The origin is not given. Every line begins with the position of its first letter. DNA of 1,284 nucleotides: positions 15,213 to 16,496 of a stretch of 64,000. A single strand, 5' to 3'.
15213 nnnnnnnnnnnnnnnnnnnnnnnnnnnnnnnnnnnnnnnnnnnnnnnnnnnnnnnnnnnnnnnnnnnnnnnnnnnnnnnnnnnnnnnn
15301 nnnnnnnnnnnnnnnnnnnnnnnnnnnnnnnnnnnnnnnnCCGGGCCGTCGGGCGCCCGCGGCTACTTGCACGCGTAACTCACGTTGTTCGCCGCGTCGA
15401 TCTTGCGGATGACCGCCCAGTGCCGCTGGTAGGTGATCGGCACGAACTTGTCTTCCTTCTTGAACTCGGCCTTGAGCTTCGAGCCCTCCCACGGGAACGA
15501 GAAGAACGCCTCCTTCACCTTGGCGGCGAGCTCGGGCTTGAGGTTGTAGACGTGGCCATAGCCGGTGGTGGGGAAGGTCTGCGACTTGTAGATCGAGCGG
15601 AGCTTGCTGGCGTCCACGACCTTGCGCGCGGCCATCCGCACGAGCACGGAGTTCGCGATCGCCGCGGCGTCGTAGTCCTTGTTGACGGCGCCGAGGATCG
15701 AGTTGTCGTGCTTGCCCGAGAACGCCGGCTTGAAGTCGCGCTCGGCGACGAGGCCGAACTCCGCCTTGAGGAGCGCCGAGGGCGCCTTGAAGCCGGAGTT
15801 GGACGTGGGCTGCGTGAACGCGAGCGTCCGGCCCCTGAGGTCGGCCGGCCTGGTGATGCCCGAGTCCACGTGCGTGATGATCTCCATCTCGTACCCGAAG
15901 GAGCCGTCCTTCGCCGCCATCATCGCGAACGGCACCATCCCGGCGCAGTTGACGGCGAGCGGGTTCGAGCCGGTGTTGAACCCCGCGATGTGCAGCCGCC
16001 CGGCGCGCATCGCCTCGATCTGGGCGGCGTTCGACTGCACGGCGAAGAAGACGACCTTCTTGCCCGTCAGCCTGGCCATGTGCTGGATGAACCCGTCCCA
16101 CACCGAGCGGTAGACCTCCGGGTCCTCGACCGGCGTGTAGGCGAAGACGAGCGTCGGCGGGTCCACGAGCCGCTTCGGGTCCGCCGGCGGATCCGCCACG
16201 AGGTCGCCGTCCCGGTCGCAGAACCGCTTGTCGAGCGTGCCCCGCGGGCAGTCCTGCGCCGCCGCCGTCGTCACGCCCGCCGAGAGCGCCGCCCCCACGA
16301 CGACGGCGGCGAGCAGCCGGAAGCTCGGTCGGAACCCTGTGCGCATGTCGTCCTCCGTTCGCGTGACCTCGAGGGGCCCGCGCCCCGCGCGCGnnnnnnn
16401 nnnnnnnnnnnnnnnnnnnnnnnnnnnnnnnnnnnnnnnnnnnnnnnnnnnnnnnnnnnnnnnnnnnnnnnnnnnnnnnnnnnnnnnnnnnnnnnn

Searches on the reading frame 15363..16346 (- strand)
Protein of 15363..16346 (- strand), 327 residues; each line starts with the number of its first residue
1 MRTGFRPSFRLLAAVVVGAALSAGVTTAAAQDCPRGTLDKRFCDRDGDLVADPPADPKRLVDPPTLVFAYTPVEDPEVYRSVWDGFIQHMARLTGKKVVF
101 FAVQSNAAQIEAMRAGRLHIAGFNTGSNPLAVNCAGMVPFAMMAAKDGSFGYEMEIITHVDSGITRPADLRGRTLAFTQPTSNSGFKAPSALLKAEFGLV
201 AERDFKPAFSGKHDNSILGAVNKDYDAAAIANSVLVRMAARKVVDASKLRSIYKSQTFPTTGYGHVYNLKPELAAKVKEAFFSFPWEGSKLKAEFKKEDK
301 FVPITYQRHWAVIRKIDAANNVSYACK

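Call 7: search_protein_families(library=pfam, proteins=[window:15363-16346:-], max_evalue=0.01)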
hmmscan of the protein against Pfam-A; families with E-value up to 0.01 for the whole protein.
window:15363-16346:- (327 aa): 2 families
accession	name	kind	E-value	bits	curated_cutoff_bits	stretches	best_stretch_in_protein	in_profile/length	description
PF12974.12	Phosphonate-bd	-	7e-61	206.1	27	1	68-305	1-238/242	ABC transporter, phosphonate, periplasmic substrate-binding protein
PF09084.16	NMT1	-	0.0035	17.7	20.5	0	155-187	76-106/216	NMT1/THI5 like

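Call 8: search_protein_families(library=ncbifam, proteins=[window:15363-16346:-], max_evalue=0.01)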
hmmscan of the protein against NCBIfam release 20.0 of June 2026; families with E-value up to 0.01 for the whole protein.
window:15363-16346:- (327 aa): 8 families
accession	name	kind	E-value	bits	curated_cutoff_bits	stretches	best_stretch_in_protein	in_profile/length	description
TIGR01098.1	3A0109s03R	subfamily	6.2e-65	219.2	112.05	1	21-284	10-253/253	phosphate/phosphite/phosphonate ABC transporter substrate-binding protein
TIGR03431.1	PhnD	equivalog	4.7e-39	134.5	261.1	1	64-319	27-285/288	phosphonate ABC transporter substrate-binding protein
TIGR04553.1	ABC_peri_selen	hypoth_equivalog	1.6e-18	67.1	250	1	66-315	2-257/266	putative selenate ABC transporter substrate-binding protein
NF049985.1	SBP_like_Rv1680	exception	1.9e-05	24.5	400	1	81-291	16-232/268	Rv1680 family SBP-like protein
NF040750.1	tetrathio_HK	equivalog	0.00028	19.5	750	1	156-259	101-205/555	tetrathionate respiration histidine kinase TtrS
TIGR01728.1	SsuA_fam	subfamily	0.001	18.4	163.5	1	97-200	31-127/290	aliphatic sulfonate ABC transporter substrate-binding protein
TIGR01729.1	taurine_ABC_bnd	equivalog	0.0047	16.4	304.25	1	84-177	18-105/300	taurine ABC transporter substrate-binding protein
NF008553.0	PRK11480.1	equivalog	0.008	15.4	490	0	90-177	45-127/320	taurine ABC transporter substrate-binding protein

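Call 23: find_homologous_proteins(query=window:15363-16346:-, max_evalue=1e-10)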
Query window:15363-16346:- (327 aa): 8000 proteins with E <= 1e-10 among 8000 candidates; the best 120 are listed.
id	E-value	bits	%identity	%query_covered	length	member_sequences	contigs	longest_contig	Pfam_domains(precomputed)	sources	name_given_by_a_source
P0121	9.8e-217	736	100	100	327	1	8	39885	PF12974.13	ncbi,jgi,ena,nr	ncbi:MAG: phosphonate ABC transporter substrate-binding protein [Candidatus Rokubacteria bacterium R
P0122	5.9e-216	734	99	100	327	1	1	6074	PF12974.13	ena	-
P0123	2.0e-214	728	99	100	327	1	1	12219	PF12974.13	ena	-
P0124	2.8e-214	728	98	100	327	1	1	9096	PF12974.13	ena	-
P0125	3.5e-214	728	98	100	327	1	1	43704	PF12974.13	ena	-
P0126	9.2e-209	710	96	100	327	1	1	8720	PF12974.13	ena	-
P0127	6.3e-202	687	92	100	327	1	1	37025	PF12974.13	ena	-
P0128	1.0e-198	677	96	91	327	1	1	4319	PF12974.13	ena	-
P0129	1.2e-198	677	96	91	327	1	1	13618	PF12974.13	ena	-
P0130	2.3e-193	659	89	100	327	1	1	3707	PF12974.13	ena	-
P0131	7.0e-193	658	89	100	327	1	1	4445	PF12974.13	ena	-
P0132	2.2e-191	653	92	91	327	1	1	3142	PF12974.13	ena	-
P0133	1.6e-190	650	91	91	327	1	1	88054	PF12974.13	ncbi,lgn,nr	ncbi:MAG: phosphate/phosphite/phosphonate ABC transporter substrate-binding protein [Candidatus Roku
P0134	3.9e-188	642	87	100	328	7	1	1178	PF12974.13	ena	-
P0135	2.6e-187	639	86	100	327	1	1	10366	PF12974.13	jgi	-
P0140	4.5e-176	603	81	100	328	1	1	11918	PF12974.13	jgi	jgi:phosphonate transport system substrate-binding protein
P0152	1.5e-170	584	84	91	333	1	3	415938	PF12974.13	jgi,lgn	jgi:phosphonate transport system substrate-binding protein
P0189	1.9e-158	545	74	97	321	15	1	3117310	PF12974.13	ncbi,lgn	ncbi:phosphate/phosphite/phosphonate ABC transporter substrate-binding protein [Geovibrio sp. ADMFC3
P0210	9.3e-156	536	75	95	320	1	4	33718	PF12974.13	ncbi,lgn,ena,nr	ncbi:MAG TPA: phosphate/phosphite/phosphonate ABC transporter substrate-binding protein [Burkholderi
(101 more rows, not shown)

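Call 24: find_encoding_contigs(protein=P0189, flank=10000, max_places=2)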
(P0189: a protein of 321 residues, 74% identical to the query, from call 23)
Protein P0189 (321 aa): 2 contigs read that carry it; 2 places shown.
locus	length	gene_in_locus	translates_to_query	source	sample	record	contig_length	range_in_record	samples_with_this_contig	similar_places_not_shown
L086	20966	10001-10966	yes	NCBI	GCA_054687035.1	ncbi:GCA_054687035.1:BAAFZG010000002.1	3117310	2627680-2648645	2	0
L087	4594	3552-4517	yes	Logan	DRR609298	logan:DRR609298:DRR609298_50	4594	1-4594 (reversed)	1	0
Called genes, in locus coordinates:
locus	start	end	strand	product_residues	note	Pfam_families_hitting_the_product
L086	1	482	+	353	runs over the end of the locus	PF01264:Chorismate_synt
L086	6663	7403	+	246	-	PF10518:TAT_signal (weak), PF13618:Gluconate_2-dh3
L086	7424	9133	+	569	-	PF00732:GMC_oxred_N, PF05199:GMC_oxred_C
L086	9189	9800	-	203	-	PF01209:Ubie_methyltran, PF05175:MTS (weak), PF13489:Methyltransf_23 (weak), PF08241:Methyltransf_11, PF08242:Methyltransf_12, PF13649:Methyltransf_25, PF13847:Methyltransf_31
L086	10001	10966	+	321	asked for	PF12974:Phosphonate-bd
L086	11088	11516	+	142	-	PF01797:Y1_Tnp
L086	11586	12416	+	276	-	PF00005:ABC_tran, PF13555:AAA_29 (faint), PF13304:AAA_21 (weak)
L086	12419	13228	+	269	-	PF00528:BPD_transp_1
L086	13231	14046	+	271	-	PF00528:BPD_transp_1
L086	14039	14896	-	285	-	-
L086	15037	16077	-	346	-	PF00034:Cytochrom_C (faint), PF03150:CCP_MauG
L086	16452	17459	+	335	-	-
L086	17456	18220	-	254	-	PF01063:Aminotran_4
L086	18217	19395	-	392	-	PF00425:Chorismate_bind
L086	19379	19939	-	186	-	PF00117:GATase, PF07722:Peptidase_C26 (faint)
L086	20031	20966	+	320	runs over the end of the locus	PF04392:ABC_sub_bind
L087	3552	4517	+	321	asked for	PF12974:Phosphonate-bd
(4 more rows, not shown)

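Call 25: find_encoding_contigs(protein=P0152, flank=10000, max_places=2)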
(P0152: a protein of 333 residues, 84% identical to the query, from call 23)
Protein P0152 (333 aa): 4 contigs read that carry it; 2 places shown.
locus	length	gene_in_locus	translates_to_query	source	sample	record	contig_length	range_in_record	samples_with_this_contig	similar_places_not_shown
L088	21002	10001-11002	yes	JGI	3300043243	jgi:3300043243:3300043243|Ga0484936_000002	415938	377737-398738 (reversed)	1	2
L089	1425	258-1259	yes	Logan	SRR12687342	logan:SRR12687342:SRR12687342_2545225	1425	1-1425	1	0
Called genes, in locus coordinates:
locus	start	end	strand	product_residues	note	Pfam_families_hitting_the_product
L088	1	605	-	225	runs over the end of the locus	PF21006:NHase_beta_N, PF02211:NHase_beta_C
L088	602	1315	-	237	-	PF02979:NHase_alpha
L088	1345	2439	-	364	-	-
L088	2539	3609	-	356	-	PF00296:Bac_luciferase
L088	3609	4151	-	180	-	PF12867:DinB_2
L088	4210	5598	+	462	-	PF00939:Na_sulph_symp, PF03600:CitMHS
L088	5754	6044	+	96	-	-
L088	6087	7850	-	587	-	PF18158:AidB_N, PF02770:Acyl-CoA_dh_M, PF00441:Acyl-CoA_dh_1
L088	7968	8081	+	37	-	-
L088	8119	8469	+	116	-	-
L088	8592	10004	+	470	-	PF01842:ACT (weak), PF13291:ACT_4, PF00390:malic, PF03949:Malic_M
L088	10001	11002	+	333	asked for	PF12974:Phosphonate-bd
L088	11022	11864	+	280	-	PF00005:ABC_tran, PF13304:AAA_21 (faint)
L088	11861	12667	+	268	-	PF00528:BPD_transp_1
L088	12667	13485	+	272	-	PF00528:BPD_transp_1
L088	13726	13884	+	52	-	-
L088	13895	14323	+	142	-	PF02943:FeThRed_B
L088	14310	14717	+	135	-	PF12680:SnoaL_2, PF14534:DUF4440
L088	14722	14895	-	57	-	PF24696:UGSC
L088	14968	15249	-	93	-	PF24696:UGSC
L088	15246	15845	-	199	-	-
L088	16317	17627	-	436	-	PF00355:Rieske, PF19301:LigXa_C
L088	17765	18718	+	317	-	PF02900:LigB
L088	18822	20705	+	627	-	PF02730:AFOR_N, PF01314:AFOR_C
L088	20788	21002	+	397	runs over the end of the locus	PF01546:Peptidase_M20, PF07687:M20_dimer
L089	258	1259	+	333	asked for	PF12974:Phosphonate-bd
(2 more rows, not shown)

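Call 26: find_encoding_contigs(protein=P0210, flank=10000, max_places=2)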
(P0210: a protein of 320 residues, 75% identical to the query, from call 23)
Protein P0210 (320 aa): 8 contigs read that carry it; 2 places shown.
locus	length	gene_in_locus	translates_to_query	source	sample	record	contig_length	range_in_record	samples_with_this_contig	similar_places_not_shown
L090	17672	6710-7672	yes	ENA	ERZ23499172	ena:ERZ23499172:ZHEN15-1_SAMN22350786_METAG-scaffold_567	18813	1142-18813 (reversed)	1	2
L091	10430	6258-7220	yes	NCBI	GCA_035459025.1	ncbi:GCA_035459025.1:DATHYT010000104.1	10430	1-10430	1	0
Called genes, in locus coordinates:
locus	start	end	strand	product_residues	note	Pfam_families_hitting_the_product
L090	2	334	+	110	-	?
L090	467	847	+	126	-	PF01250:Ribosomal_S6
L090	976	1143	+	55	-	PF22657:SSB_1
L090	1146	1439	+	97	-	PF01084:Ribosomal_S18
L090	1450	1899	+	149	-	PF01281:Ribosomal_L9_N, PF03948:Ribosomal_L9_C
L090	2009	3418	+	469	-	PF00772:DnaB, PF03796:DnaB_C, PF13481:AAA_25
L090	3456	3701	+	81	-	PF09360:zf-CDGSH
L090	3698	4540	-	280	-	PF08123:DOT1 (weak), PF02353:CMAS (weak), PF13847:Methyltransf_31, PF08241:Methyltransf_11 (weak), PF13649:Methyltransf_25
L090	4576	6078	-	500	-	PF13638:PIN_4, PF02562:PhoH, PF13604:AAA_30 (faint), PF13401:AAA_22 (faint)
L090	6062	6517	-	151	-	PF00578:AhpC-TSA, PF08534:Redoxin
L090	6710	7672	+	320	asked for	PF12974:Phosphonate-bd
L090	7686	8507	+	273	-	PF00005:ABC_tran, PF13304:AAA_21 (weak)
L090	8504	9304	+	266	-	PF00528:BPD_transp_1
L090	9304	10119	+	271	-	PF00528:BPD_transp_1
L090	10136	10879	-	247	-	PF17645:Amdase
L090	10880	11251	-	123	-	PF00892:EamA, PF10639:TMEM234 (faint), PF00893:Multi_Drug_Res (weak)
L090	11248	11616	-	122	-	PF04430:DUF498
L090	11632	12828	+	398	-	PF00155:Aminotran_1_2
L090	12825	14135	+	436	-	PF03447:NAD_binding_3, PF00742:Homoserine_dh, PF01842:ACT, PF22629:ACT_AHAS_ss (weak)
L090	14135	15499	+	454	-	PF14821:Thr_synth_N, PF00291:PALP, PF24857:THR4_C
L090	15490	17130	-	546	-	PF00390:malic, PF03949:Malic_M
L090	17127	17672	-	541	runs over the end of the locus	PF14691:Fer4_20, PF13738:Pyr_redox_3 (faint), PF01266:DAO (weak), PF07992:Pyr_redox_2, PF12831:FAD_oxidored (weak), PF13450:NAD_binding_8, PF14697:Fer4_21 (weak), PF00037:Fer4 (weak), +1 more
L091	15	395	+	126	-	PF01250:Ribosomal_S6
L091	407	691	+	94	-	PF22657:SSB_1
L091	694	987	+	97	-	PF01084:Ribosomal_S18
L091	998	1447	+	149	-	PF01281:Ribosomal_L9_N, PF03948:Ribosomal_L9_C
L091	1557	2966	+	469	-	PF00772:DnaB, PF03796:DnaB_C, PF13481:AAA_25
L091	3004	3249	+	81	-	PF09360:zf-CDGSH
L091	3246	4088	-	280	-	PF08123:DOT1 (weak), PF02353:CMAS (weak), PF13847:Methyltransf_31, PF08241:Methyltransf_11 (weak), PF13649:Methyltransf_25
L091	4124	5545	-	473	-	PF13638:PIN_4, PF02562:PhoH, PF13604:AAA_30 (faint), PF13401:AAA_22 (faint)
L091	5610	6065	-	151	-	PF00578:AhpC-TSA, PF08534:Redoxin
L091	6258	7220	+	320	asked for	PF12974:Phosphonate-bd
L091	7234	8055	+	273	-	PF00005:ABC_tran, PF13304:AAA_21 (weak)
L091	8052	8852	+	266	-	PF00528:BPD_transp_1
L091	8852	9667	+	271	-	PF00528:BPD_transp_1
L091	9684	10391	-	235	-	PF17645:Amdase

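Call 56: search_solved_structures(query=window:15363-16346:-, max_evalue=0.001, show_alignments=3)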
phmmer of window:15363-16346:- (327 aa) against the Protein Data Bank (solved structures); distinct sequences matched with E-value up to 0.001: 10.
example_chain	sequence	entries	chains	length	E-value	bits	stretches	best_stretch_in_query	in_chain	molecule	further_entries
9lf9_A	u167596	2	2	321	9.8e-131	438.7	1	37-327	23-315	Phosphonate ABC transporter, periplasmic phosphonate-binding protein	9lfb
5o2j_A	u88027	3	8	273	2.1e-24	89.5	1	85-319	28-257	Probable phosphite transport system-binding protein PtxB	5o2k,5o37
5lv1_A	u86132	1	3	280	1.8e-20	76.5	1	61-305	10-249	PtxB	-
5jvb_A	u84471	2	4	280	4.4e-18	68.7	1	61-316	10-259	Phosphonate ABC transporter, periplasmic phosphonate-binding protein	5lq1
3n5l_A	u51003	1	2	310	1.4e-17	67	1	62-290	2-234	Binding protein component of ABC phosphonate transporter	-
3p7i_A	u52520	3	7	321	2.8e-15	59.4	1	67-283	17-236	PhnD, subunit of alkylphosphonate ABC transporter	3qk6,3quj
3s4u_A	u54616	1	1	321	5.9e-14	55.1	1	67-283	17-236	PhnD, subunit of alkylphosphonate ABC transporter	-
6x6b_A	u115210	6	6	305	3.2e-06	29.7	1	84-235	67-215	ArrX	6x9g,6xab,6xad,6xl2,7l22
6x8w_A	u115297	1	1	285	2.2e-05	26.9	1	84-235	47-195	ArrX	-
7s6g_A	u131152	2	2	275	0.00017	24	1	64-256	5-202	Phosphonate ABC type transporter/ substrate binding component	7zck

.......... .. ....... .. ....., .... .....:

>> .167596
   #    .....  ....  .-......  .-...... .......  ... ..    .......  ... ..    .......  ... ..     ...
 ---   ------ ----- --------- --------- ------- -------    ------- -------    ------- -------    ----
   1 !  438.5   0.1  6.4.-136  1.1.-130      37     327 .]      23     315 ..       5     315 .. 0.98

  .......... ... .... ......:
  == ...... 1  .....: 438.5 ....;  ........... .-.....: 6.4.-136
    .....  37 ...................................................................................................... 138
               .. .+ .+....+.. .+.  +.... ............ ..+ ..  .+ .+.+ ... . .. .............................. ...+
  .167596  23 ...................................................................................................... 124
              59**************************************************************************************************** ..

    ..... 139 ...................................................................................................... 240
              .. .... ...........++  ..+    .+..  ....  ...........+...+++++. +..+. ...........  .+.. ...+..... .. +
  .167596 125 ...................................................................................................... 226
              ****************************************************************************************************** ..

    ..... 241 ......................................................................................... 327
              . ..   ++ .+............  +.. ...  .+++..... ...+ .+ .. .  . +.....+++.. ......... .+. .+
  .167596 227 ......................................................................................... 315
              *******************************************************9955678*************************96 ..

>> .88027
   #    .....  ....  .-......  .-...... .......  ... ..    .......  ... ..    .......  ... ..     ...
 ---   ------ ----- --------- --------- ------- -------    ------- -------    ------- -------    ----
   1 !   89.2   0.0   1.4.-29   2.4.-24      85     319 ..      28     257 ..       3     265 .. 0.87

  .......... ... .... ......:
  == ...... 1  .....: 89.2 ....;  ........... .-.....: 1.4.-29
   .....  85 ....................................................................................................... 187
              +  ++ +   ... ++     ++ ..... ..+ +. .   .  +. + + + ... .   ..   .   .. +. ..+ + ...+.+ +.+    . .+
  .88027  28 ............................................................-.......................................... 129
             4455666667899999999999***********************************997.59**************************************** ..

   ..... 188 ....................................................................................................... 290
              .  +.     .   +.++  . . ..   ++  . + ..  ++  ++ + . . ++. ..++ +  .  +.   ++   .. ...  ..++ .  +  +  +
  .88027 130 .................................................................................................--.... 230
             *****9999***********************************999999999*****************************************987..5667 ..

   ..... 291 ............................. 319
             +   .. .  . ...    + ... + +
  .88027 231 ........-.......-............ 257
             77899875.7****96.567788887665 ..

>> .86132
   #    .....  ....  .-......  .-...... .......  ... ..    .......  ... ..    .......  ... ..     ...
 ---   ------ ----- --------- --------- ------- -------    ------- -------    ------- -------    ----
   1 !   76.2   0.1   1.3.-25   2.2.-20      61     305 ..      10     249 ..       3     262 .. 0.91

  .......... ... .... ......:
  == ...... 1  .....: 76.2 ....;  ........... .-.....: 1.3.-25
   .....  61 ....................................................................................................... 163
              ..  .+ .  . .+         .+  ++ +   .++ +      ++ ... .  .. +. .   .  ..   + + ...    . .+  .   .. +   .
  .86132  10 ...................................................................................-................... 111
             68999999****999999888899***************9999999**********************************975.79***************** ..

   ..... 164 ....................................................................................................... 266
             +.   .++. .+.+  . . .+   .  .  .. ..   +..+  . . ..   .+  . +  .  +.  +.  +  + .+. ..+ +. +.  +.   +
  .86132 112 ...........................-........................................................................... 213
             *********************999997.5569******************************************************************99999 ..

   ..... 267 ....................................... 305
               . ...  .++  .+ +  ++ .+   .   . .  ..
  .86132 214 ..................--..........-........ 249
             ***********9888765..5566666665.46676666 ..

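Call 64: list_cluster_members(proteins=[P0121, P0002])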
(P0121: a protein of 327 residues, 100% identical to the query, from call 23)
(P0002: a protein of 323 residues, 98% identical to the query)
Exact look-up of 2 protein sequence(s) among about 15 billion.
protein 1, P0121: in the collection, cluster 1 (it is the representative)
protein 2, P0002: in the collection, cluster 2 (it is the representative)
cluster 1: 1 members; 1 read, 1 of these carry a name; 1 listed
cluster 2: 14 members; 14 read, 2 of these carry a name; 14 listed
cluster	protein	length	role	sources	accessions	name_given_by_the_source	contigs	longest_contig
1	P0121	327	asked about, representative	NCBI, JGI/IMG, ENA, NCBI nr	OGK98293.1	MAG: phosphonate ABC transporter substrate-binding protein [Candidatus Rokubacteria ...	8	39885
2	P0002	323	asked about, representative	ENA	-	-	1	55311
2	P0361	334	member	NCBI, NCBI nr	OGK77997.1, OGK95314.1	MAG: hypothetical protein A2W08_13920 [Candidatus Rokubacteria bacterium RBG_16_73_20] | MAG: hypothetical protein A2050_01070 [Candidatus Rokubacteria bacterium GWA2_73_35]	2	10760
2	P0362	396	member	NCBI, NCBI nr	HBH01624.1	MAG TPA: isocitrate lyase [Candidatus Rokubacteria bacterium] | isocitrate lyase [Candidatus Rokubacteria bacterium]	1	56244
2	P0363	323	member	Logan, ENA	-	-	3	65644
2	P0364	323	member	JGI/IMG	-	-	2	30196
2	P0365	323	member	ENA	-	-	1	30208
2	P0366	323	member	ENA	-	-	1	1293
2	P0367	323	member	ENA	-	-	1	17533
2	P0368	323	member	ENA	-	-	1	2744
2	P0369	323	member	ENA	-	-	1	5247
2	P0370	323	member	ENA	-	-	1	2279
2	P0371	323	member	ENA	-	-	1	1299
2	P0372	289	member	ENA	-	-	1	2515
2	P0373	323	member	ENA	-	-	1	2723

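Call 71: find_encoding_contigs(protein=P0133, flank=10000, max_places=1)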
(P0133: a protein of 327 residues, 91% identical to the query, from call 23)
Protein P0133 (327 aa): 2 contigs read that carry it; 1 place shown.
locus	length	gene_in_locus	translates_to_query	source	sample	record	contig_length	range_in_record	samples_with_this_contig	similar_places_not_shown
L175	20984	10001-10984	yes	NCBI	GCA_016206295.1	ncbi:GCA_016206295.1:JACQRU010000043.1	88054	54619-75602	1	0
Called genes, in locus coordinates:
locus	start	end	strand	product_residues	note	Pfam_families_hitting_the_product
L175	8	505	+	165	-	PF13501:SoxY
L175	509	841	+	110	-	PF08770:SoxZ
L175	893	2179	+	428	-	PF00034:Cytochrom_C (faint), PF13442:Cytochrome_CBB3 (weak), PF21342:SoxA-TsdA_cyt-c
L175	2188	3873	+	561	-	PF02872:5_nucleotid_C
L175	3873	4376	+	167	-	PF03625:DUF302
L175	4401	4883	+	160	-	PF02635:DsrE (weak)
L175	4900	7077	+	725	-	PF03190:Thioredox_DsbH, PF13899:Thioredoxin_7, PF13098:Thioredoxin_2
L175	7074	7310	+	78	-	-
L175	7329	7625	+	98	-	PF00578:AhpC-TSA, PF08534:Redoxin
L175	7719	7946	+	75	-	-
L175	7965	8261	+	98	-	PF00578:AhpC-TSA, PF08534:Redoxin (weak)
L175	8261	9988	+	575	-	PF00890:FAD_binding_2, PF02910:Succ_DH_flav_C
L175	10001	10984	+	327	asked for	PF12974:Phosphonate-bd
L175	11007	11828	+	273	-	PF00005:ABC_tran, PF13304:AAA_21 (weak)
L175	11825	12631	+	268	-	PF00528:BPD_transp_1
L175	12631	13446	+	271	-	PF00528:BPD_transp_1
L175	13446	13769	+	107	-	PF01127:Sdh_cyt (faint)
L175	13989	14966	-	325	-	PF00676:E1_dh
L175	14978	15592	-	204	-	PF00300:His_Phos_1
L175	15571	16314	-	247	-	PF02654:CobS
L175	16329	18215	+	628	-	PF17297:PEPCK_N, PF00821:PEPCK_GTP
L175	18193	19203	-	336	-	PF07638:Sigma70_ECF, PF04542:Sigma70_r2, PF08281:Sigma70_r4_2, PF04545:Sigma70_r4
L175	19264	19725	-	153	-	PF01220:DHquinase_II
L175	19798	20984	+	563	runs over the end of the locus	PF05157:MshEN, PF00437:T2SSE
